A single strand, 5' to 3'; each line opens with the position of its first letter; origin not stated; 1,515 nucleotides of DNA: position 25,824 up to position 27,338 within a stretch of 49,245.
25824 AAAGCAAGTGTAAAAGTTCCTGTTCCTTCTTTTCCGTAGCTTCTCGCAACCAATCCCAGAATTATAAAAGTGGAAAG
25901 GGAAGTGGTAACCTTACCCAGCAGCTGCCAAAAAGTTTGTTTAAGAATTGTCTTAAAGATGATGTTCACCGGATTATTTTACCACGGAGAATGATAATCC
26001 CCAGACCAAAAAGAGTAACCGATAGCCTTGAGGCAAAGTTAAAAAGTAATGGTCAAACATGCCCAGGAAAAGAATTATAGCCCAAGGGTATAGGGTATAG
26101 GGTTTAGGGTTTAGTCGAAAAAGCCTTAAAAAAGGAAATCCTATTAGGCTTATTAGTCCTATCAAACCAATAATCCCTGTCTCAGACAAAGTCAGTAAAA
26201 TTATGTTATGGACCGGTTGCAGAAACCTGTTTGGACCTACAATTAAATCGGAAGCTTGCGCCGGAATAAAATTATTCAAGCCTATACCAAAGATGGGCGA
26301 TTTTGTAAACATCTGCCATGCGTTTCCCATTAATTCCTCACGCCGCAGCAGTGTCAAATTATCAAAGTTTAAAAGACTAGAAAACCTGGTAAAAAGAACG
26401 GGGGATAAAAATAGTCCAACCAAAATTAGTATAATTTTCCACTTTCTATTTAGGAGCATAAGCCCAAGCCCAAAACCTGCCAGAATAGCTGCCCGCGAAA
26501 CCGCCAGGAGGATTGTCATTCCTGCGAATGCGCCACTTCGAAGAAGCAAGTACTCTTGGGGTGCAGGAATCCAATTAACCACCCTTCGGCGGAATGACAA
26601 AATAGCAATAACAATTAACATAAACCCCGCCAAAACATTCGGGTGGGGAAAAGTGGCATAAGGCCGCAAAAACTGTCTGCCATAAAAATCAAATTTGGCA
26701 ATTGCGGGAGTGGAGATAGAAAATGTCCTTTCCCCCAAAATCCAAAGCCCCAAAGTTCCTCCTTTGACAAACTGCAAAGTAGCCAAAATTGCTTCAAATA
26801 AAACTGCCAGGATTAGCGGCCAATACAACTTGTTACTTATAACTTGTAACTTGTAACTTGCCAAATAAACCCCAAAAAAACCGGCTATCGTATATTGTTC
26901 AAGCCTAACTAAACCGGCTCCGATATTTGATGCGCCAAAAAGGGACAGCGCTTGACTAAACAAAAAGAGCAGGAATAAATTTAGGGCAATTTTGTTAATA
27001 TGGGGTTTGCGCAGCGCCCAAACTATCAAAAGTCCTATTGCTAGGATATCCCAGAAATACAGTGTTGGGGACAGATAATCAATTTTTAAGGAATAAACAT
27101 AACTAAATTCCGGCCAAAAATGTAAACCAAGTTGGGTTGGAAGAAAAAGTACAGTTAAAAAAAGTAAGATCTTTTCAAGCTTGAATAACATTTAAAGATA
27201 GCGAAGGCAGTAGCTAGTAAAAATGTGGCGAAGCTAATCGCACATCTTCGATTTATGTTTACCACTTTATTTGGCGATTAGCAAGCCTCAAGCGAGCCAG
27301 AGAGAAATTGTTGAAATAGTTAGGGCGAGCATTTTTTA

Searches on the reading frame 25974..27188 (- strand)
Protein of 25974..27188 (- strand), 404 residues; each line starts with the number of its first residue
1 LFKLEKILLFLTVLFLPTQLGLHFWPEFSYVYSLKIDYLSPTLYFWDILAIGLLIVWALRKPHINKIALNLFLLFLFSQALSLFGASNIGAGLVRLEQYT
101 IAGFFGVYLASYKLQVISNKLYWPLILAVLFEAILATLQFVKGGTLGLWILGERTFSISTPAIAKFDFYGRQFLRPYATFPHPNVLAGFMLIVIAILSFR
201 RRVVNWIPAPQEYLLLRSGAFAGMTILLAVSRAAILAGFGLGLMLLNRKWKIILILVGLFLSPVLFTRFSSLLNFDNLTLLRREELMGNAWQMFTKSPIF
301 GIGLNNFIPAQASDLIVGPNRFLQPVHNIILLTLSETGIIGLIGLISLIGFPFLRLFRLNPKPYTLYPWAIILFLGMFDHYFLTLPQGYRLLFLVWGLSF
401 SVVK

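Call 29: search_protein_families(library=pfam, proteins=[window:25974-27188:-], max_evalue=0.001)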
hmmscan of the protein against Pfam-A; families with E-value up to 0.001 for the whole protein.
window:25974-27188:- (404 aa): 1 family
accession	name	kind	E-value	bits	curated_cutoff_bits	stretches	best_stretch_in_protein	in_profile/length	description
PF04932.20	Wzy_C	-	1.6e-13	51.2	31.7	1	221-346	5-149/149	O-Antigen ligase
